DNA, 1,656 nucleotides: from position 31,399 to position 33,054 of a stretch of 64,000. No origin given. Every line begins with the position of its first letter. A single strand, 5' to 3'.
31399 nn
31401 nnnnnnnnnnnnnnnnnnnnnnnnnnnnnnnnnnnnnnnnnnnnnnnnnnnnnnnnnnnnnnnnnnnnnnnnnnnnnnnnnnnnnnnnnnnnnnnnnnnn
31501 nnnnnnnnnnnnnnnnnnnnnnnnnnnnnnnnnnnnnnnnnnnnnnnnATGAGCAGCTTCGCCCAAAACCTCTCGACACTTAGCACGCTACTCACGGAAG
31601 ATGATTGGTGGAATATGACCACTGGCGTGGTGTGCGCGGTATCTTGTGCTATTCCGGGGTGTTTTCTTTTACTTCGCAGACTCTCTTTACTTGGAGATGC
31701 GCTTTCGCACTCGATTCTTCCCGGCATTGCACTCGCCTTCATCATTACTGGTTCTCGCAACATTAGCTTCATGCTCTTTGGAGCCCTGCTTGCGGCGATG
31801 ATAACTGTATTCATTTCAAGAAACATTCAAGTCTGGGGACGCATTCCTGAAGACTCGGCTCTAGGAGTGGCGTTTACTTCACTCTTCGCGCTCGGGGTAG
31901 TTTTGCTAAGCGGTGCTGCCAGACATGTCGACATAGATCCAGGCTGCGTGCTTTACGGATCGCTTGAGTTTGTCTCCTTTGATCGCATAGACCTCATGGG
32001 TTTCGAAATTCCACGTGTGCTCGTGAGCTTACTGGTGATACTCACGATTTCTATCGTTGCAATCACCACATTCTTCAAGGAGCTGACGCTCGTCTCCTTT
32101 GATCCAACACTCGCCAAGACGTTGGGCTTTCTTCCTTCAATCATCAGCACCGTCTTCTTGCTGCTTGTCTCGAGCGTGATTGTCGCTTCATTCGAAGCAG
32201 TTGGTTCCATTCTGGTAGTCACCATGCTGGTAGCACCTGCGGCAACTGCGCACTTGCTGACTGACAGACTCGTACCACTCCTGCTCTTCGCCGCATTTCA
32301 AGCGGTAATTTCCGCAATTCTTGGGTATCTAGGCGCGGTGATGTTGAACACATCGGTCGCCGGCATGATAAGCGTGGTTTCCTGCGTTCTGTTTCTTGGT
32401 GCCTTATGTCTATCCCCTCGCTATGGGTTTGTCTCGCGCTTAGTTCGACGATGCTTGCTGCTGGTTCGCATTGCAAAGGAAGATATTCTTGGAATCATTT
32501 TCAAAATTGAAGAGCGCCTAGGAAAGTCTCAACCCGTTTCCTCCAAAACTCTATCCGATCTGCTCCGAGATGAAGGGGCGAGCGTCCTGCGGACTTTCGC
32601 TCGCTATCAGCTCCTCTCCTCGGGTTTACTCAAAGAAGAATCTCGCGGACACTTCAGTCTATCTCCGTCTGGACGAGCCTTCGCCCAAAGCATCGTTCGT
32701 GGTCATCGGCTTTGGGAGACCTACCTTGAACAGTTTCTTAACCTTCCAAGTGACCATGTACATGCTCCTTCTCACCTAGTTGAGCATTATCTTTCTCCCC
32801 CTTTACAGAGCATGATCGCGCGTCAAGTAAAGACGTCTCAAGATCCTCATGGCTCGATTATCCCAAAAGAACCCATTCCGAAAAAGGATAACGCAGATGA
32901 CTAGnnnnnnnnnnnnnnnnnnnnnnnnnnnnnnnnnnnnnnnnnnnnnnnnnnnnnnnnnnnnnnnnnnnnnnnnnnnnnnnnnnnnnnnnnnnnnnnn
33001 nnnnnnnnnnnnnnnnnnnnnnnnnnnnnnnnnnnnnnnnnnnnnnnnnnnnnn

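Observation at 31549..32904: ABC-3 metal permease fused to a DtxR/MntR-type metalloregulator domain, a membrane-tethered repressor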

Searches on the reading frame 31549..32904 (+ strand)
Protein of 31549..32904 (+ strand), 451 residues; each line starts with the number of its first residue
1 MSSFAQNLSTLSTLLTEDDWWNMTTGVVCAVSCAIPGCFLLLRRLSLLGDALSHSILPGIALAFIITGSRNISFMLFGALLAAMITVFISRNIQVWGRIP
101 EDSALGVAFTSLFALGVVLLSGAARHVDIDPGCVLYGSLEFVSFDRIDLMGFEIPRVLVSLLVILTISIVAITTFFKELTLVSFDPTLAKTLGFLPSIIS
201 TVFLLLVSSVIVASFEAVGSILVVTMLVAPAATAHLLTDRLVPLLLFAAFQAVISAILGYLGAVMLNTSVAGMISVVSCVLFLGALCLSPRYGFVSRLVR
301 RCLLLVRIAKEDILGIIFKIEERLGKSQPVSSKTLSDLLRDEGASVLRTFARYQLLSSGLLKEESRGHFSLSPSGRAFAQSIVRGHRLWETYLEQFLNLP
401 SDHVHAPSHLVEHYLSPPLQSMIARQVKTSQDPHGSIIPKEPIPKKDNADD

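Call 3: search_protein_families(library=pfam, proteins=[window:31549-32904:+], max_evalue=0.01)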
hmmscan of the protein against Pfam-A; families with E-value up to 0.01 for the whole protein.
window:31549-32904:+ (451 aa): 3 families
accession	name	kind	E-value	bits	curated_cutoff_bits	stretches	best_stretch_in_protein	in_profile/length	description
PF00950.22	ABC-3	-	1.7e-41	142.9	20.1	1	23-287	9-256/258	ABC 3 transport family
PF02742.21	Fe_dep_repr_C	-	1.3e-14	54.4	27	1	373-440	2-70/70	Iron dependent repressor, metal binding and dimerisation domain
PF14338.12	Mrr_N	-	0.0094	16.5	29.5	0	349-380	55-86/87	Mrr N-terminal domain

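Call 4: search_protein_families(library=ncbifam, proteins=[window:31549-32904:+], max_evalue=0.01)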
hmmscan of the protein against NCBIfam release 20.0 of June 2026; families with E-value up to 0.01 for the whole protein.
window:31549-32904:+ (451 aa): 6 families
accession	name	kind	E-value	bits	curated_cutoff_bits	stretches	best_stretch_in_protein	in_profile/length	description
NF040927.1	ABC_perm_SloB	subfamily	1.1e-41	143.5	460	1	23-294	16-269/271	metal ABC transporter permease subunit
NF040871.1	AztB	equivalog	9.1e-40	137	280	1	23-274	16-250/254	zinc ABC transporter permease AztB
TIGR03770.1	anch_rpt_perm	equivalog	8.6e-31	107.6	296.8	1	25-287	23-268/270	anchored repeat-type ABC transporter permease subunit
NF047407.1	TransRegMntRTherm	equivalog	1.2e-12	48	350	1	309-441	9-143/227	manganese-dependent transcriptional regulator MntR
NF053665.1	TransRegDtxRActin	equivalog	3.6e-11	43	290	1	329-440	25-134/233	iron-dependent transcriptional repressor DtxR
NF007089.0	PRK09543.1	equivalog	3.7e-09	36.5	284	1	24-283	10-252/261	zinc ABC transporter permease subunit ZnuB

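Call 6: search_solved_structures(query=window:31549-32904:+, max_evalue=0.01, show_alignments=3)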
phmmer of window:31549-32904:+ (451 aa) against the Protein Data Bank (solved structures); distinct sequences matched with E-value up to 0.01: 28.
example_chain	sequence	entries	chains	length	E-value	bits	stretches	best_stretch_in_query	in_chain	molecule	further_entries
7kyp_B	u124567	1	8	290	1e-28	103.8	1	24-296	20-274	Manganese ABC transporter, permease protein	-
7kyo_C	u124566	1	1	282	1.6e-28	103.1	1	24-295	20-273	Manganese ABC transporter, permease protein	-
5zr4_A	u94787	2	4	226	2e-10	43.6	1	311-440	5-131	Metal-dependent transcriptional regulator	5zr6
5cvi_A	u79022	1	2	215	4e-10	42.6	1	310-444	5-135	SloR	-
8pvt_A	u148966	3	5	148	1.1e-09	41.2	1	323-440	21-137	Iron dependent repressor, putative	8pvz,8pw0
1b1b_A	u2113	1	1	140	1.4e-08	37.5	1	317-439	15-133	PROTEIN (IRON DEPENDENT REGULATOR)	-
2isy_A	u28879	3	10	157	2e-08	37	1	317-439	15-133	Iron-dependent repressor ideR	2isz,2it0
1fx7_A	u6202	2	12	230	4.1e-08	36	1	329-439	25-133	IRON-DEPENDENT REPRESSOR IDER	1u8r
2qq9_A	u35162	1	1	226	2.1e-07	33.6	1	314-439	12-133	Diphtheria toxin repressor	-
2qqb_A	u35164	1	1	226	2.1e-07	33.6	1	314-439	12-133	Diphtheria toxin repressor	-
1g3s_A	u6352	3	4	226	2.4e-07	33.4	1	315-439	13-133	DIPHTHERIA TOXIN REPRESSOR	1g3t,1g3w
1ddn_A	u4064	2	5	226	2.4e-07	33.4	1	315-439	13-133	DIPHTHERIA TOX REPRESSOR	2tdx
2qqa_A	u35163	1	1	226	3.4e-07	32.9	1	317-439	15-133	Diphtheria toxin repressor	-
3glx_A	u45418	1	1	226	4.6e-07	32.5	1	315-439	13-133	Diphtheria toxin repressor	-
1bi0_A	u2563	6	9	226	4.6e-07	32.5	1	315-439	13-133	DIPHTHERIA TOXIN REPRESSOR | DIPHTHERIA TOX REPRESSOR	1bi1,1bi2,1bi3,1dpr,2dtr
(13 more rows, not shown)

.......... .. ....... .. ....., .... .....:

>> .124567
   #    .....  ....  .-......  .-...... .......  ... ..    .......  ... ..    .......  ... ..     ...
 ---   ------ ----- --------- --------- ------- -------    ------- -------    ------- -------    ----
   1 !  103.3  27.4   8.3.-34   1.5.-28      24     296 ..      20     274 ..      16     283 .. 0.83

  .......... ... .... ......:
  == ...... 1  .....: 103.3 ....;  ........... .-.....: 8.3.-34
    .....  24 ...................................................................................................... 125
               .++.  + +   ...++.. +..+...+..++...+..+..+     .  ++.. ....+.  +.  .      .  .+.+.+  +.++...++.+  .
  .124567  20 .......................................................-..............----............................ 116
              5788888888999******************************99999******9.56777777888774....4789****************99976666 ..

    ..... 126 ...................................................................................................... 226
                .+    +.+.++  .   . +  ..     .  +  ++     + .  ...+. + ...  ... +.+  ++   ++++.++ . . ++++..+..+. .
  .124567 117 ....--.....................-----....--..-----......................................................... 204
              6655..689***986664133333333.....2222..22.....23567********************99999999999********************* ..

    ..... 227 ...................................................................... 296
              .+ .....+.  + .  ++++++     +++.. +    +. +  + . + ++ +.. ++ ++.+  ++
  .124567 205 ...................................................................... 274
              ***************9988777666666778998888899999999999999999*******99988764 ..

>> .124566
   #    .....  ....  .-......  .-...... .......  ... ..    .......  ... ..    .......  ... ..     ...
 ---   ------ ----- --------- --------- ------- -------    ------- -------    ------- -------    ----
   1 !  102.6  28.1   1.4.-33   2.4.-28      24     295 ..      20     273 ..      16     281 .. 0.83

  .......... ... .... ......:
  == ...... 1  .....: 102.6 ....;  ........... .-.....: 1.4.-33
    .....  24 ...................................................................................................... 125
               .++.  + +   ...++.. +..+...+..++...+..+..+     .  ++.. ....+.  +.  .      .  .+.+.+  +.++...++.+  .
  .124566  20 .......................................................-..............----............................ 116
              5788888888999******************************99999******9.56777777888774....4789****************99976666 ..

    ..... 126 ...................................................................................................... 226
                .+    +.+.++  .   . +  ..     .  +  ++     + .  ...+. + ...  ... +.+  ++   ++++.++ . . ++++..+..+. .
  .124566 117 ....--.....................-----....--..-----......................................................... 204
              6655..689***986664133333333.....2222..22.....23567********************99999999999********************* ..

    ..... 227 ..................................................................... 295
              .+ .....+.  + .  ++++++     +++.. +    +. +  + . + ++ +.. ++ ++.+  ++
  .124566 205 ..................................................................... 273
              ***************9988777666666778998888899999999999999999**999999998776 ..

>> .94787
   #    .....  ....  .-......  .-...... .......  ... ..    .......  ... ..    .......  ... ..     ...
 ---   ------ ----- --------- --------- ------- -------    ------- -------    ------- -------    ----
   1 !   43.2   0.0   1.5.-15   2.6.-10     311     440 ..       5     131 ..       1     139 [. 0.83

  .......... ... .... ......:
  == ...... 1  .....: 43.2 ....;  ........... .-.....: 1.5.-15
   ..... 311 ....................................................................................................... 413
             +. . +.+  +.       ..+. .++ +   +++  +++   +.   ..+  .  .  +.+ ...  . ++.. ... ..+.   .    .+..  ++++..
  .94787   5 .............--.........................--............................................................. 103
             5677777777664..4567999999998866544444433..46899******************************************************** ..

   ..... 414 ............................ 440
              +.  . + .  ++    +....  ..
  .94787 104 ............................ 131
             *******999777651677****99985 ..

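Call 8: find_homologous_proteins(query=window:31549-32904:+, max_evalue=0.00001)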
Query window:31549-32904:+ (451 aa): 4236 proteins with E <= 0.00001 among 8000 candidates; the best 120 are listed.
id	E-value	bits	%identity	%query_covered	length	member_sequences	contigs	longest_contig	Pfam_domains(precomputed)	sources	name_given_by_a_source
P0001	4.4e-285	963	100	100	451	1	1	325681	PF02742.22,PF00950.23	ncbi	-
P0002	3.2e-197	674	72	94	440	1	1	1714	PF02742.22,PF00950.23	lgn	-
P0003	4.7e-142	492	56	96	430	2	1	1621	PF02742.22,PF00950.23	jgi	jgi:ABC-type Mn2+/Zn2+ transport system permease subunit/Mn-dependent DtxR family transcriptional re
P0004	1.1e-136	474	55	95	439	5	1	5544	PF02742.22,PF00950.23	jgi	-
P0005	2.0e-134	467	52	96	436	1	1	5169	PF02742.22,PF00950.23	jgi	jgi:manganese/zinc/iron transport system permease protein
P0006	2.0e-134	467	53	95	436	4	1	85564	PF02742.22,PF00950.23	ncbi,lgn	-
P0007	4.9e-132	459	53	63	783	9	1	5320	PF01032.24,PF02742.22,PF00950.23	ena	-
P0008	4.7e-131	456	54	63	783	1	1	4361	PF01032.24,PF02742.22,PF00950.23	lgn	-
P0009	7.8e-125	435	51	89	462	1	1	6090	PF02742.22,PF00950.23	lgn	-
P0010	1.3e-124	435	50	94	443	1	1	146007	PF02742.22,PF00950.23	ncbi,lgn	-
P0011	3.9e-124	433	51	66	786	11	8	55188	PF01032.24,PF02742.22,PF00950.23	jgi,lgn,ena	jgi:manganese/zinc/iron transport system permease protein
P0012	7.0e-124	432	49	97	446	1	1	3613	PF02742.22,PF00950.23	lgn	-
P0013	7.0e-124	432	50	94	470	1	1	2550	PF02742.22,PF00950.23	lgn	-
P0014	1.2e-123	431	47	95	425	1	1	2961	PF01032.24,PF02742.22,PF00950.23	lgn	-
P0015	1.3e-123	431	49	97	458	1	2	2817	PF02742.22,PF00950.23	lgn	-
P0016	1.6e-123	431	49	95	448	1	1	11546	PF02742.22,PF00950.23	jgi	jgi:manganese/zinc/iron transport system permease protein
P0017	1.7e-123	431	51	94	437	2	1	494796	PF02742.22,PF00950.23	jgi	jgi:manganese/zinc/iron transport system permease protein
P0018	2.1e-123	431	51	66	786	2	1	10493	PF01032.24,PF02742.22,PF00950.23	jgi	jgi:manganese/zinc/iron transport system permease protein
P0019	2.6e-123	430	48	96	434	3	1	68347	PF02742.22,PF00950.23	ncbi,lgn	-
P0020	3.3e-123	430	46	96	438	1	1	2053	PF02742.22,PF00950.23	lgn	-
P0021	3.7e-123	430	47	95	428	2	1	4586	PF01032.24,PF02742.22,PF00950.23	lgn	-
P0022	7.6e-123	429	51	63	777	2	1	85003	PF01032.24,PF02742.22,PF00950.23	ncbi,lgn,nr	ncbi:MAG: metal ABC transporter permease [Phycisphaerales bacterium]|nr:metal ABC transporter permea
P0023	1.5e-122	428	50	97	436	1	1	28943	PF01032.24,PF02742.22,PF00950.23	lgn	-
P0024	3.4e-122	427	49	96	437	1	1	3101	PF02742.22,PF00950.23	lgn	-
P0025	2.1e-121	424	47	95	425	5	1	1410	PF02742.22,PF00950.23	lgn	-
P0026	2.3e-121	424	51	94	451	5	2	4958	PF01032.24,PF02742.22,PF00950.23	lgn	-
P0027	2.5e-121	424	46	96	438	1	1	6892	PF02742.22,PF00950.23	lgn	-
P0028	4.6e-121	423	57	83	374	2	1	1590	PF02742.22,PF00950.23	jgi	jgi:ABC-type Mn2+/Zn2+ transport system permease subunit/Mn-dependent DtxR family transcriptional re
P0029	6.0e-121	423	48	94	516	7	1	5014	PF02742.22,PF00950.23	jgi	-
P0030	1.3e-120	421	50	94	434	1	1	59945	PF01032.24,PF02742.22,PF00950.23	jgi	jgi:manganese/zinc/iron transport system permease protein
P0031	1.5e-120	421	49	90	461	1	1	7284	PF02742.22,PF00950.23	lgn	-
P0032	1.7e-120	421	48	94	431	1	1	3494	PF02742.22,PF00950.23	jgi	jgi:manganese/zinc/iron transport system permease protein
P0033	1.9e-120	421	49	94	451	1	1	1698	PF02742.22,PF00950.23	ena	-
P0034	3.7e-120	420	52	63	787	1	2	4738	PF01032.24,PF02742.22,PF00950.23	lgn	-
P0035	1.2e-119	418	48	93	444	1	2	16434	PF02742.22,PF00950.23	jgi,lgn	-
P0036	1.2e-119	418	48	97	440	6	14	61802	PF02742.22,PF00950.23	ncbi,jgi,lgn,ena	jgi:manganese/zinc/iron transport system permease protein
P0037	1.7e-119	418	47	96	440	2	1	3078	PF01032.24,PF02742.22,PF00950.23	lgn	-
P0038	2.0e-119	418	47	96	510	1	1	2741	PF02742.22,PF00950.23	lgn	-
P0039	2.3e-119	417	49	94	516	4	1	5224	PF02742.22,PF00950.23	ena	-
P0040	2.6e-119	417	49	94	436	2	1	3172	PF02742.22,PF00950.23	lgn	-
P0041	3.5e-119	417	48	95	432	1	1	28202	PF02742.22,PF00950.23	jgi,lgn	jgi:manganese/zinc/iron transport system permease protein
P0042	5.3e-119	416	49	95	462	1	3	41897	PF02742.22,PF00950.23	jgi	-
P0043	5.7e-119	416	49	94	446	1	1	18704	PF02742.22,PF00950.23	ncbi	-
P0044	8.0e-119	416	48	94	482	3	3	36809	PF02742.22,PF00950.23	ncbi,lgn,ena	-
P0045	1.1e-118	415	46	94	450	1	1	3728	PF02742.22,PF00950.23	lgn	-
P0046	1.4e-118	415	47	96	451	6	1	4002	PF02742.22,PF00950.23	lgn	-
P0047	1.8e-118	414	46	94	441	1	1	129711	PF02742.22,PF00950.23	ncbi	ncbi:MAG: metal ABC transporter permease [Phycisphaerales bacterium]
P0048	1.8e-118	414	48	91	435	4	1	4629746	PF01032.24,PF02742.22,PF00950.23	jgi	jgi:manganese/zinc/iron transport system permease protein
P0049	1.9e-118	414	46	95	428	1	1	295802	PF02742.22,PF00950.23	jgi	-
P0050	2.0e-118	414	48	94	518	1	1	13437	PF02742.22,PF00950.23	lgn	-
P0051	2.1e-118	414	48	94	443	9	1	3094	PF01032.24,PF02742.22,PF00950.23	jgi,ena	-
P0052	2.9e-118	414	48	96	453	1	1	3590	PF02742.22,PF00950.23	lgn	-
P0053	3.3e-118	414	48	94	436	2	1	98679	PF02742.22,PF00950.23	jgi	jgi:manganese/zinc/iron transport system permease protein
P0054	3.5e-118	413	49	94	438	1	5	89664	PF01032.24,PF02742.22,PF00950.23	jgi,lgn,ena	-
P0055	6.5e-118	413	45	99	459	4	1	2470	PF02742.22,PF00950.23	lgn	-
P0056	8.1e-118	412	47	95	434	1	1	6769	PF02742.22,PF00950.23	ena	-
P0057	9.0e-118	412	48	94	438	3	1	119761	PF02742.22,PF00950.23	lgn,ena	-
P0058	1.0e-117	412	46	99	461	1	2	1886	PF02742.22,PF00950.23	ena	-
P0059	1.4e-117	411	47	95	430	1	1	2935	PF02742.22,PF00950.23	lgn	-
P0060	2.3e-117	411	46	95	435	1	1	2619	PF01032.24,PF02742.22,PF00950.23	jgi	jgi:manganese/zinc/iron transport system permease protein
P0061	3.0e-117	410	48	93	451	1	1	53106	PF02742.22,PF00950.23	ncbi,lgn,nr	ncbi:MAG: iron ABC transporter [Leptolyngbya sp. PLA1]|nr:iron ABC transporter [Leptolyngbya sp. PLA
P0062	3.9e-117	410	46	96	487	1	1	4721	PF02742.22,PF00950.23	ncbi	-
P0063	5.7e-117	409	47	96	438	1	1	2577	PF02742.22,PF00950.23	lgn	-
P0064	6.2e-117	409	47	94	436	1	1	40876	PF02742.22,PF00950.23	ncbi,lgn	-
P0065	6.5e-117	409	47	97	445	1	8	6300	PF02742.22,PF00950.23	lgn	-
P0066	7.0e-117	409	46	95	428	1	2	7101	PF02742.22,PF00950.23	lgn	-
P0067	1.4e-116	408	49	94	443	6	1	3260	PF02742.22,PF00950.23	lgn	-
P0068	1.7e-116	408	46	95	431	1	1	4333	PF01032.24,PF02742.22,PF00950.23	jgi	jgi:manganese/zinc/iron transport system permease protein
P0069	2.6e-116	407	47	96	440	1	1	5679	PF02742.22,PF00950.23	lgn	-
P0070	2.7e-116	407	47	96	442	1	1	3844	PF02742.22,PF00950.23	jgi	jgi:manganese/zinc/iron transport system permease protein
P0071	3.6e-116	407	50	93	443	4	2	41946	PF02742.22,PF00950.23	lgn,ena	-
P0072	4.3e-116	407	45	98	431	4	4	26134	PF01032.24,PF02742.22,PF00950.23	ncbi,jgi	-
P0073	4.8e-116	406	46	94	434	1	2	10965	PF02742.22,PF00950.23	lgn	-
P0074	5.8e-116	406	47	97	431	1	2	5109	PF02742.22,PF00950.23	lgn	-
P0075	5.9e-116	406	47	94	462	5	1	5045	PF02742.22,PF00950.23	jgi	-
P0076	7.8e-116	406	48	94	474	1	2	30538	PF02742.22,PF00950.23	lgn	-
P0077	8.7e-116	406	47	94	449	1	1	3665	PF02742.22,PF00950.23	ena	-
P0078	8.8e-116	406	47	93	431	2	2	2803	PF01032.24,PF02742.22,PF00950.23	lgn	-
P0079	1.0e-115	405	49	94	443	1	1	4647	PF02742.22,PF00950.23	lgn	-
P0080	1.6e-115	405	48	98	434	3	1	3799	PF02742.22,PF00950.23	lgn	-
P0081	1.8e-115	404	48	95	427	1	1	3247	PF02742.22,PF00950.23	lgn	-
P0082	2.4e-115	404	48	94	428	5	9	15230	PF02742.22,PF00950.23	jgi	-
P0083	2.5e-115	404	46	95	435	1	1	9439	PF02742.22,PF00950.23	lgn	-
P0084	2.8e-115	404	48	94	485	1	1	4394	PF02742.22,PF00950.23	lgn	-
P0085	3.5e-115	404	46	96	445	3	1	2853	PF02742.22,PF00950.23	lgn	-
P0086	3.7e-115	403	47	97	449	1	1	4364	PF02742.22,PF00950.23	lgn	-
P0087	4.1e-115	403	46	96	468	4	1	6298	PF02742.22,PF00950.23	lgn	-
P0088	4.2e-115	403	47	96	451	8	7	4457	PF02742.22,PF00950.23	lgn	-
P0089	5.1e-115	403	46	95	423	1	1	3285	PF02742.22,PF00950.23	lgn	-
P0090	8.3e-115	402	48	96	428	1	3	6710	PF02742.22,PF00950.23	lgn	-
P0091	1.1e-114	402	48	94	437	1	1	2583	PF02742.22,PF00950.23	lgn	-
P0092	1.4e-114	402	47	95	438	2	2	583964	PF02742.22,PF00950.23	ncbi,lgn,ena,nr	ncbi:MAG TPA: metal ABC transporter permease [Phycisphaerales bacterium]|nr:metal ABC transporter pe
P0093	1.8e-114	401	48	94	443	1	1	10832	PF02742.22,PF00950.23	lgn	-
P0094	1.8e-114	401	46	94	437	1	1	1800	PF02742.22,PF00950.23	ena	-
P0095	2.2e-114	401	48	94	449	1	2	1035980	PF02742.22,PF00950.23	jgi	jgi:manganese/zinc/iron transport system permease protein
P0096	2.2e-114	401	48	95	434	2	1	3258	PF02742.22,PF00950.23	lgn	-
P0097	2.2e-114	401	46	94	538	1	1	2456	PF02742.22,PF00950.23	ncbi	-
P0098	3.7e-114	400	45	96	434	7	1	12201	PF02742.22,PF00950.23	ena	-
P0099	4.5e-114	400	47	94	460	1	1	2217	PF02742.22,PF00950.23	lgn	-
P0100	4.6e-114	400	47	96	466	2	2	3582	PF02742.22,PF00950.23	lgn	-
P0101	4.7e-114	400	47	94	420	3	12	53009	PF02742.22,PF00950.23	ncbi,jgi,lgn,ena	-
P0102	5.8e-114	400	47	94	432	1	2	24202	PF02742.22,PF00950.23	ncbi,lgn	-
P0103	5.9e-114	400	47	95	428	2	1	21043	PF02742.22,PF00950.23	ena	-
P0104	7.2e-114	399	46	97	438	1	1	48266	PF01032.24,PF02742.22,PF00950.23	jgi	jgi:manganese/zinc/iron transport system permease protein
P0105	1.1e-113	399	46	95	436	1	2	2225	PF02742.22,PF00950.23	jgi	-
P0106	1.1e-113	399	47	94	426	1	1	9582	PF01032.24,PF02742.22,PF00950.23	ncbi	-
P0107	1.2e-113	399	44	96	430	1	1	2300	PF02742.22,PF00950.23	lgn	-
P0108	1.2e-113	399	47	96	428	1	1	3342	PF02742.22,PF00950.23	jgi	jgi:manganese/zinc/iron transport system permease protein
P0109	1.3e-113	398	46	95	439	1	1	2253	PF02742.22,PF00950.23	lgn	-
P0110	1.3e-113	398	45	95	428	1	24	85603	PF02742.22,PF00950.23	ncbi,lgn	-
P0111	1.3e-113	398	46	94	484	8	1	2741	PF02742.22,PF00950.23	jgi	-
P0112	1.4e-113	398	45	94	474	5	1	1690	PF02742.22,PF00950.23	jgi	-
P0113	1.4e-113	398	47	94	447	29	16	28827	PF02742.22,PF00950.23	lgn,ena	-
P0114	1.5e-113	398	48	99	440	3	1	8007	PF02742.22,PF00950.23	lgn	-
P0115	1.5e-113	398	47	94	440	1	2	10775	PF02742.22,PF00950.23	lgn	-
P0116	1.5e-113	398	46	93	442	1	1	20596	PF02742.22,PF00950.23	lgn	-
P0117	1.6e-113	398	47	94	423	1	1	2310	PF02742.22,PF00950.23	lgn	-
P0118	2.0e-113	398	46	98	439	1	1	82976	PF02742.22,PF00950.23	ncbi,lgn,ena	-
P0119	2.1e-113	398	48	94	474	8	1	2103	PF02742.22,PF00950.23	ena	-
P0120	2.4e-113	398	47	95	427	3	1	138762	PF01032.24,PF02742.22,PF00950.23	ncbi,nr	ncbi:MAG: metal ABC transporter permease [Phycisphaeraceae bacterium]|nr:metal ABC transporter perme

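Call 10: find_encoding_contigs(protein=P0001, flank=3000, max_places=3)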
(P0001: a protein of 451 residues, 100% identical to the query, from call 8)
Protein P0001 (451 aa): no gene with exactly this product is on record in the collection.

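Call 11: find_related_loci(query=window:31549-32904:+, collection=genome_contigs, flank=10000)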
Query window:31549-32904:+ (451 aa) in genome_contigs; peptide patterns used: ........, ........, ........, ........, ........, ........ (x = any residue, [..] = any of these).
276 stretches matched a pattern; 7 encode a relative of the query (tblastn E <= 1e-3); 7 distinct loci.
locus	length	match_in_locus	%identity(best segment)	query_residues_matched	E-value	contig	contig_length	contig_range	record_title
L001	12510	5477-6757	39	19-440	6e-102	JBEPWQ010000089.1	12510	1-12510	MAG: Desulfobacteraceae bacterium isolate 01_S196.rosella_refined.105 NODE_1843_length_12510_cov_4.238634, whole genome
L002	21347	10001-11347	39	3-441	1e-101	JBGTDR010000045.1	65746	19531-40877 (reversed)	MAG: Chthoniobacterales bacterium isolate JTS-RE148 k141_7894155, whole genome shotgun sequence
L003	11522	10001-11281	39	19-440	2e-99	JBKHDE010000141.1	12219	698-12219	MAG: Desulfococcaceae bacterium isolate D1M03_4 NODE_3063_length_12219_cov_7.277622, whole genome shotgun sequence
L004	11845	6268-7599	38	5-441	1e-96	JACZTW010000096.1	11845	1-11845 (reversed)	MAG: Planctomycetota bacterium isolate B14T1B10 B14T1B10_NODE3304, whole genome shotgun sequence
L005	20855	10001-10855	43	26-298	1e-71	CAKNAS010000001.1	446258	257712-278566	uncultured Verrucomicrobia bacterium isolate SW04_Bin1 genome assembly, contig: NODE_1_length_446258_cov_7.140172, whole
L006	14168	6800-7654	42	26-298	2e-71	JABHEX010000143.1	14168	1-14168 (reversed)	MAG: Akkermansiaceae bacterium isolate SI037_bin167 k141_1181015, whole genome shotgun sequence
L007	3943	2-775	38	47-301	2e-44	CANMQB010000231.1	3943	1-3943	MAG: Spartobacteria bacterium isolate ZE-3nov15-113 genome assembly, contig: ZE-3nov15-C44283, whole genome shotgun sequ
